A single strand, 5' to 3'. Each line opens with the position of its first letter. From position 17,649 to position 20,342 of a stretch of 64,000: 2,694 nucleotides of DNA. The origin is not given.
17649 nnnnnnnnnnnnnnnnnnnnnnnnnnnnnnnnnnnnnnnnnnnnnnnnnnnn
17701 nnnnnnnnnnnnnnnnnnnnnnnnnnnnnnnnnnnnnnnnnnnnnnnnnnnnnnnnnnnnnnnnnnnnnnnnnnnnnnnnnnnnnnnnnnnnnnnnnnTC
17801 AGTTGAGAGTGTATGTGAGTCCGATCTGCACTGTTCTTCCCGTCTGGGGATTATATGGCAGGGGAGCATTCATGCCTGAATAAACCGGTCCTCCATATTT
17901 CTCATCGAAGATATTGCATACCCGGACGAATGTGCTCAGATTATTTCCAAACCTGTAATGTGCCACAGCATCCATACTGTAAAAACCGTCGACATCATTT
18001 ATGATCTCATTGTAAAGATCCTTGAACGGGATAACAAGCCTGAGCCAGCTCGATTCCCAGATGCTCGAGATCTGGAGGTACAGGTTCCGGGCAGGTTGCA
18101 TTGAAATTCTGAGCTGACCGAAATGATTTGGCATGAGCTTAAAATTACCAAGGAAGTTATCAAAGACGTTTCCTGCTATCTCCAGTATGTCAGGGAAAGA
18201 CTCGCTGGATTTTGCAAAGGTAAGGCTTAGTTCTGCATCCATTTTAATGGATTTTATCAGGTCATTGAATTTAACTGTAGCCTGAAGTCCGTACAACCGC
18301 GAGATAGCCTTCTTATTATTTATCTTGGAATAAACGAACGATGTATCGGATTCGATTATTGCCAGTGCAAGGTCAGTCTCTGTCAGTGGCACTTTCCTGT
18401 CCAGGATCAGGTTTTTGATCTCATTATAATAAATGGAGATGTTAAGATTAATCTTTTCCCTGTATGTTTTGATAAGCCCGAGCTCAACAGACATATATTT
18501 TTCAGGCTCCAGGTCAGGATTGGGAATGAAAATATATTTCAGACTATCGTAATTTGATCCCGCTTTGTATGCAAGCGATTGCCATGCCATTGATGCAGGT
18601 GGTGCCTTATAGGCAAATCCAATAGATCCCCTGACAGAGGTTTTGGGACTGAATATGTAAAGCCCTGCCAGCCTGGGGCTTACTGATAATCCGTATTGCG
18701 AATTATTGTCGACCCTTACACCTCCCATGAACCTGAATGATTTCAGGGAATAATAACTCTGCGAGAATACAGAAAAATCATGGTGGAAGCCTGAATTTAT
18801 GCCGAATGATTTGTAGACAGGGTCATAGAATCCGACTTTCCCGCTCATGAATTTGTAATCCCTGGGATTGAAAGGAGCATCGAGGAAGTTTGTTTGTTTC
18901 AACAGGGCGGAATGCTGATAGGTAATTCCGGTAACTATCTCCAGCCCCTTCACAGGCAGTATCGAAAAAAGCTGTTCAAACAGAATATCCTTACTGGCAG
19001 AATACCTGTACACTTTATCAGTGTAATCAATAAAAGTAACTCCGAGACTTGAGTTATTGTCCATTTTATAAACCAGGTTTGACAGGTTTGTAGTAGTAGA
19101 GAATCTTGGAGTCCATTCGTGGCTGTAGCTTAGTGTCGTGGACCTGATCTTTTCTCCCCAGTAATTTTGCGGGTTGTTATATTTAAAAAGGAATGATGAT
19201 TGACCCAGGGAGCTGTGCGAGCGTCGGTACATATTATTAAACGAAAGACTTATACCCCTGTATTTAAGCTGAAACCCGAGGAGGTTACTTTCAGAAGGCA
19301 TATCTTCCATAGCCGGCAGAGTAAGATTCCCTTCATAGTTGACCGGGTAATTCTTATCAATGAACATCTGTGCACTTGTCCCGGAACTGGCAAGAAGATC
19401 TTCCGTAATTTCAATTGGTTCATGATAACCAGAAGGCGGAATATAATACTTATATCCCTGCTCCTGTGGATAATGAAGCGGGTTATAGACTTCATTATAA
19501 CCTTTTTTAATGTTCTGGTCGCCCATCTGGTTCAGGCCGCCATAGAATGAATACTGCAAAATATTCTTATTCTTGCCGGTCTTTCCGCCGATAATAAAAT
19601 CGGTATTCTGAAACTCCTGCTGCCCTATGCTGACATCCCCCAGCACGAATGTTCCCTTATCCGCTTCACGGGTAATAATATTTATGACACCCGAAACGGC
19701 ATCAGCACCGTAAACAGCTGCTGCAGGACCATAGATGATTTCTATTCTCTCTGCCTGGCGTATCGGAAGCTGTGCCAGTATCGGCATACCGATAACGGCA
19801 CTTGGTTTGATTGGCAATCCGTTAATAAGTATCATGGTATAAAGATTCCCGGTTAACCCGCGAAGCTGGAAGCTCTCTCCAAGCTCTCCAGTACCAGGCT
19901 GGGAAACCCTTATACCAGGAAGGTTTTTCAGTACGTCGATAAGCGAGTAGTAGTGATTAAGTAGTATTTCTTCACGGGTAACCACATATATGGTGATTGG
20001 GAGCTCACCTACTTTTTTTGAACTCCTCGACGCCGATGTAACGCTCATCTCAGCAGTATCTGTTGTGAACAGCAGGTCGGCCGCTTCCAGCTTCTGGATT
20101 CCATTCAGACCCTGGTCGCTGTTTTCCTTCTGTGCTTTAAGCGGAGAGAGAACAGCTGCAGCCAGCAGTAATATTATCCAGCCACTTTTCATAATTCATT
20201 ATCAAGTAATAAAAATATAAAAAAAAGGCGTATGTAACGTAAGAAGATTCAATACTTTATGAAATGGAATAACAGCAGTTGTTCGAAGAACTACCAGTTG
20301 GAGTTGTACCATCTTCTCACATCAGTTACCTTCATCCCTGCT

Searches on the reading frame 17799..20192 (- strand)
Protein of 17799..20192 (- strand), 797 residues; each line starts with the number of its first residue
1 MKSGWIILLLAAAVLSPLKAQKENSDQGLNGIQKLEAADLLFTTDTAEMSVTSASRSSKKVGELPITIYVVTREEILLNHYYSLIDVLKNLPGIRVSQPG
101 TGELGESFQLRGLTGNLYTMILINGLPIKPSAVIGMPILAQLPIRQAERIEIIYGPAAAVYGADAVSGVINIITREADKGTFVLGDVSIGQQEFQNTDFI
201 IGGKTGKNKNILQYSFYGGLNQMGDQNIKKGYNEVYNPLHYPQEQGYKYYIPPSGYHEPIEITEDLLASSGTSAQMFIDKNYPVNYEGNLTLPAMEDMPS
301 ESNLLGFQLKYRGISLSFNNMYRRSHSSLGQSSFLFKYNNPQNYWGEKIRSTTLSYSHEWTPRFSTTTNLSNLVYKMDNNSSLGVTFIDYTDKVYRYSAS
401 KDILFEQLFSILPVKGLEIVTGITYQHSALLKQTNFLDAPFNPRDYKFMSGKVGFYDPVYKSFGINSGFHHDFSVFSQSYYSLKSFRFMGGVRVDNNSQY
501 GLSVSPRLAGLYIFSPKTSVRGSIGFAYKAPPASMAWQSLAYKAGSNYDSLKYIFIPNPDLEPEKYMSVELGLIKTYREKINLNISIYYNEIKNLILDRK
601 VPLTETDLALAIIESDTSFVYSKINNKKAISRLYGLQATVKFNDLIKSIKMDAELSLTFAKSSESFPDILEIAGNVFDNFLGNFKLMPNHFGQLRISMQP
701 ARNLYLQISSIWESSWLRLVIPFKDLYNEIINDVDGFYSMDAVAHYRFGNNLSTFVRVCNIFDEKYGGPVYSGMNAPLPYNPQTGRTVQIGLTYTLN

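Call 45: search_protein_families(library=pfam, proteins=[window:17799-20192:-], max_evalue=0.000001)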
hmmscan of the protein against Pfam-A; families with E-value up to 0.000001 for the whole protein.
window:17799-20192:- (797 aa): 2 families
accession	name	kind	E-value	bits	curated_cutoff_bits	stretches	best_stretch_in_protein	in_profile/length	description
PF00593.30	TonB_dep_Rec_b-barrel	-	1.1e-26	95.2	27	1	316-760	26-435/436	TonB dependent receptor-like, beta-barrel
PF07715.20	Plug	-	8.8e-19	68.4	23.9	1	63-169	4-107/107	TonB-dependent Receptor Plug Domain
